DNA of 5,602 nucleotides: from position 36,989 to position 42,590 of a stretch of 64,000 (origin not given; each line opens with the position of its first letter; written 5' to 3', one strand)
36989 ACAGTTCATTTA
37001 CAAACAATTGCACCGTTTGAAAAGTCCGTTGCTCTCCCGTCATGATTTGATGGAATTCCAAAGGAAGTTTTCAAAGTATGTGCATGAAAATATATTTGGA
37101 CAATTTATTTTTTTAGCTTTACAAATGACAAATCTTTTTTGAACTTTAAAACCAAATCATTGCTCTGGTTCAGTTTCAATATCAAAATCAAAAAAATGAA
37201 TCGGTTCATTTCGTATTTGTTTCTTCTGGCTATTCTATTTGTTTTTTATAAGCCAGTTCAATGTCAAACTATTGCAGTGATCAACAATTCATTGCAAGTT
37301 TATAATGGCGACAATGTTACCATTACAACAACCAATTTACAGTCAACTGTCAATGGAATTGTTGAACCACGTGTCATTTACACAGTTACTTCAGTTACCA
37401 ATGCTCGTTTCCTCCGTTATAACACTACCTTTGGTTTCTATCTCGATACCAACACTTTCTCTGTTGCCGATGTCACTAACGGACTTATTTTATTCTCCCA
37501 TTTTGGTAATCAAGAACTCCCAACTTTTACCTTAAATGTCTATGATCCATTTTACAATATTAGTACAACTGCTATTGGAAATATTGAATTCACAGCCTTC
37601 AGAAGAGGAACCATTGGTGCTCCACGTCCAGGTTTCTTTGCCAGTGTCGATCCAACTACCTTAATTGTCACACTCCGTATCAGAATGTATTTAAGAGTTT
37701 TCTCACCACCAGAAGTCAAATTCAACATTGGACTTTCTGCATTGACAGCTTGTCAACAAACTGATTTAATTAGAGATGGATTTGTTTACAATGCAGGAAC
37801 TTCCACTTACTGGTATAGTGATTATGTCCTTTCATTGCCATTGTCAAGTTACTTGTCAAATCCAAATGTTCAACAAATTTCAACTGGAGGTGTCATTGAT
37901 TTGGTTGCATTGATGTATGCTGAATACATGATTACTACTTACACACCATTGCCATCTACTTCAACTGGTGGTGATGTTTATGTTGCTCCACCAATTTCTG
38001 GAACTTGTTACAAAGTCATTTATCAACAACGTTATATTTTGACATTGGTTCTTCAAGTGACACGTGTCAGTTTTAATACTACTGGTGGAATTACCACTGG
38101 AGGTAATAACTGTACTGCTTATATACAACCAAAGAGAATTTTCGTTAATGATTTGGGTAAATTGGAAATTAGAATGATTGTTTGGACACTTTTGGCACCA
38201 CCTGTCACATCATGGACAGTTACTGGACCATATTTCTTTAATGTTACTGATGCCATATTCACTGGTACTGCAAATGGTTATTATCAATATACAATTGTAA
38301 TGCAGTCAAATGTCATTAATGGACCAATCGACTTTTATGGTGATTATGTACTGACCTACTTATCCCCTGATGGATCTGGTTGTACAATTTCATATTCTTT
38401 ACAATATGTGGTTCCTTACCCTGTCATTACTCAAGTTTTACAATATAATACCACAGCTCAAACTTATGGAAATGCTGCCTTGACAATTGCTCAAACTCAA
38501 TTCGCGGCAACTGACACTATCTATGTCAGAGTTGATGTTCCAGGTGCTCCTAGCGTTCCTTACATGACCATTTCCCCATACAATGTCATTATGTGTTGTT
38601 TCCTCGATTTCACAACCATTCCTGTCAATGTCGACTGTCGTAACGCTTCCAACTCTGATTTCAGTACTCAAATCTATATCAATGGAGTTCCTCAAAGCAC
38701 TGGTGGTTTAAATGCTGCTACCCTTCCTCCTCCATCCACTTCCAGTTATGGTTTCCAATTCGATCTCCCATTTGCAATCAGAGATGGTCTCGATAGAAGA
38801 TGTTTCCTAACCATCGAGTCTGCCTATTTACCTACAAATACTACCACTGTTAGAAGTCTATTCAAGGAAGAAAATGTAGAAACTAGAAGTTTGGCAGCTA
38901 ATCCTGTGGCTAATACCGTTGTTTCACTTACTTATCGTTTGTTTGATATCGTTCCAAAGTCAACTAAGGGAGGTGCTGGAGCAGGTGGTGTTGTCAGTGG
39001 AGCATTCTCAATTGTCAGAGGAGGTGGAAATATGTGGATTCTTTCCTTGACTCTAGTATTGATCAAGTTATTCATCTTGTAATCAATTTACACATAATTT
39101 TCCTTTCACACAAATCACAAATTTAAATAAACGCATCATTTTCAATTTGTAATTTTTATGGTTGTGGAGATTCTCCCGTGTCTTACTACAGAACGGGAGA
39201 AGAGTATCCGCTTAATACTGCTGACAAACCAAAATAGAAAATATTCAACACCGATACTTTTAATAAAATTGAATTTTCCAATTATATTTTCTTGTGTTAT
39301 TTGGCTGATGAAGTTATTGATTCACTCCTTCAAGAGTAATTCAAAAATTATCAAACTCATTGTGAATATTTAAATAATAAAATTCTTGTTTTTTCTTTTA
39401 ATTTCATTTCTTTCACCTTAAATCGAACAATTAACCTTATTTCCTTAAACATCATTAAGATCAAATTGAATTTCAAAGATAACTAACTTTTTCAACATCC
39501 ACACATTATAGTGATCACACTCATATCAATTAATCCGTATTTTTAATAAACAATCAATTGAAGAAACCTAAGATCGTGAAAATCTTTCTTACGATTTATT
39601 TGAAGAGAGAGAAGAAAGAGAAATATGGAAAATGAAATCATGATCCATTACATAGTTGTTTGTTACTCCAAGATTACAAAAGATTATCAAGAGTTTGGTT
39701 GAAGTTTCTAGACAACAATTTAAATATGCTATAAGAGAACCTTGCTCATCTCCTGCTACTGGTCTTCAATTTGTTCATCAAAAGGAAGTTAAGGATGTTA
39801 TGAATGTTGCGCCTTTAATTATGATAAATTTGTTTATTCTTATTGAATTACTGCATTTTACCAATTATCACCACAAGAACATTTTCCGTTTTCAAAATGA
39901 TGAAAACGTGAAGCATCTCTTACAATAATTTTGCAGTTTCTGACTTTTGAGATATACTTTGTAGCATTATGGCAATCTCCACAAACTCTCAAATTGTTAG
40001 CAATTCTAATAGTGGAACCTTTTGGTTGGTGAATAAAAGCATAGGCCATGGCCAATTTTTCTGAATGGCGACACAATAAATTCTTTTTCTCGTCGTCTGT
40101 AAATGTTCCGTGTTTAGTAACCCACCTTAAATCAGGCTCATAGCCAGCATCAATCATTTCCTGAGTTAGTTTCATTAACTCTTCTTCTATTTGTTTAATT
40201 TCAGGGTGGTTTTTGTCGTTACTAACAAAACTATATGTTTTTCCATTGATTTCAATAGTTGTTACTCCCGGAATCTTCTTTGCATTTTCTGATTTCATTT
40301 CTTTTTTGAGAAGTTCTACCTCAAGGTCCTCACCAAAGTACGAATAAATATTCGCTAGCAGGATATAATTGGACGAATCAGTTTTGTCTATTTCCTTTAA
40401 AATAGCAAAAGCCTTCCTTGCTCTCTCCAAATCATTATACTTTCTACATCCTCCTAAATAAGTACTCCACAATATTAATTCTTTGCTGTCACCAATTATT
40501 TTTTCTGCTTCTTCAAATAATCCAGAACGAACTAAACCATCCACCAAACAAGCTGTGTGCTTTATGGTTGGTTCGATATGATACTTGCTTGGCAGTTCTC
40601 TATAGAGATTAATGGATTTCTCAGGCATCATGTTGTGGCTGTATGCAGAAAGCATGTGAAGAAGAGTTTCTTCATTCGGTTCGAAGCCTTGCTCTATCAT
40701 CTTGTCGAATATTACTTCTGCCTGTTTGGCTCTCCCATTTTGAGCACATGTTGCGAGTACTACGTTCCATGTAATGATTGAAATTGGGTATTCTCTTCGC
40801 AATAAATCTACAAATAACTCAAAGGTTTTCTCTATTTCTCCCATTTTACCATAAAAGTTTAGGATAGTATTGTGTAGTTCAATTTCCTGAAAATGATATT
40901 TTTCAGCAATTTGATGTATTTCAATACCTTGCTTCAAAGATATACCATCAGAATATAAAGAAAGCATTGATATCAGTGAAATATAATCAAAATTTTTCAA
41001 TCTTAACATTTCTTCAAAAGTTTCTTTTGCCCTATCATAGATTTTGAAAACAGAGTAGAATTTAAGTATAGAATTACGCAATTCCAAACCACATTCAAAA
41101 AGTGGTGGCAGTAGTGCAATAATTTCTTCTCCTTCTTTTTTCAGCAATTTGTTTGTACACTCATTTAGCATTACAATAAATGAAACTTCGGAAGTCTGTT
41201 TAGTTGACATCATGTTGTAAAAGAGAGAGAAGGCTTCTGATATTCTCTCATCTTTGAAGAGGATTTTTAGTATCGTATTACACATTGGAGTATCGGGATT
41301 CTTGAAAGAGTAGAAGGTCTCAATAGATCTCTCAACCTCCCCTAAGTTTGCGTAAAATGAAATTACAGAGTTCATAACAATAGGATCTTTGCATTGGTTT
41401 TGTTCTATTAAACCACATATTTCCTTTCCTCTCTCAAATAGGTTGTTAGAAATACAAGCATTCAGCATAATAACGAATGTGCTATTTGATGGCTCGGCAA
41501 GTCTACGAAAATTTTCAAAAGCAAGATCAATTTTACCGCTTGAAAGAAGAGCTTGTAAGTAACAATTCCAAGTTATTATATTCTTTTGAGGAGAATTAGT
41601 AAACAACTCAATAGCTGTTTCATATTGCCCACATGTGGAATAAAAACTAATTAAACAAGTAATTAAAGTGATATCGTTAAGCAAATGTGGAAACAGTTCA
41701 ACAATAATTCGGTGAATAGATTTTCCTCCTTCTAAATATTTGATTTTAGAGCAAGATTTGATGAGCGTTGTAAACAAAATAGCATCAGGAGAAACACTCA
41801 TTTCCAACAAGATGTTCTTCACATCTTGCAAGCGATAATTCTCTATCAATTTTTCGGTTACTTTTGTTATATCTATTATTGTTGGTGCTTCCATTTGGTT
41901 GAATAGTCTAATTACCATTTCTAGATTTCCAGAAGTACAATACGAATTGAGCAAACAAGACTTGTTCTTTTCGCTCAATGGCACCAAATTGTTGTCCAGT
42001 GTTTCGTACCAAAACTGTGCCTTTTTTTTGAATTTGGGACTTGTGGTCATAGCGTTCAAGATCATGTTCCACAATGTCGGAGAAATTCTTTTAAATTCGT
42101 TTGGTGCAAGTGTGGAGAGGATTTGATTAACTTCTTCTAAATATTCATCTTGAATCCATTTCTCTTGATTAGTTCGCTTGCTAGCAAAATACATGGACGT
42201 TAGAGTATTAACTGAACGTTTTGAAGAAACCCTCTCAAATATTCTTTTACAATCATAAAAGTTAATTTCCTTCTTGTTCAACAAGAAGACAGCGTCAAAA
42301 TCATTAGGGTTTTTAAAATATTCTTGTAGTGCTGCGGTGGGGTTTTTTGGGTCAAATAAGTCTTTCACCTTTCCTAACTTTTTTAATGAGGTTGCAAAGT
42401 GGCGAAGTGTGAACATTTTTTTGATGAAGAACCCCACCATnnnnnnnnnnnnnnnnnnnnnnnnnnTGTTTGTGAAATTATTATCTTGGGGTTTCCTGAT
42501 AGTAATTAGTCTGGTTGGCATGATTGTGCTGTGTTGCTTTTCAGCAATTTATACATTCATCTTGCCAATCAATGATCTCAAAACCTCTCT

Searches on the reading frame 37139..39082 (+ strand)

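Call 24: search_protein_families(library=pfam, max_evalue=0.0001, proteins=[window:37139-39082:+])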
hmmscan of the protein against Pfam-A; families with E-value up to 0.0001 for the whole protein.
window:37139-39082:+ (647 aa): 1 family
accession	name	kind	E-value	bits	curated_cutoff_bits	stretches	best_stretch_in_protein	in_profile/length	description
PF16184.11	Cadherin_3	-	2.7e-07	31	25.5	1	47-137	4-93/106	Cadherin-like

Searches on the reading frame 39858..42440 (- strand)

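Call 24: search_protein_families(library=pfam, max_evalue=0.0001, proteins=[window:39858-42440:-])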
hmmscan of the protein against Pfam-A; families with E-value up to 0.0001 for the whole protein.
window:39858-42440:- (860 aa): 8 families
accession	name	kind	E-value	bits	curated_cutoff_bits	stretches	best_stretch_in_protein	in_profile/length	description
PF14432.12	DYW_deaminase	-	5.3e-46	154.8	24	1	766-860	1-93/93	DYW family of nucleic acid deaminases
PF13041.12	PPR_2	-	1.7e-36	124.5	30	2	554-600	2-48/50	PPR repeat family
PF01535.26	PPR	-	2.2e-33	112.6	25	0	556-586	1-31/31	PPR repeat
PF20431.4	E_motif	-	3.8e-30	104.4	27.3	1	668-730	1-63/63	E motif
PF20430.3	Eplus_motif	-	2.2e-14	53.3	24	1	735-762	1-28/28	E+ motif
PF12854.13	PPR_1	-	1.3e-11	44.5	23.8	0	161-184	11-34/34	PPR repeat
PF13812.12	PPR_3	-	1.7e-07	31.7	25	0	544-600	4-60/63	Pentatricopeptide repeat domain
PF13428.12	TPR_14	-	9.7e-07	29.3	23.5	0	291-323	4-38/44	Tetratricopeptide repeat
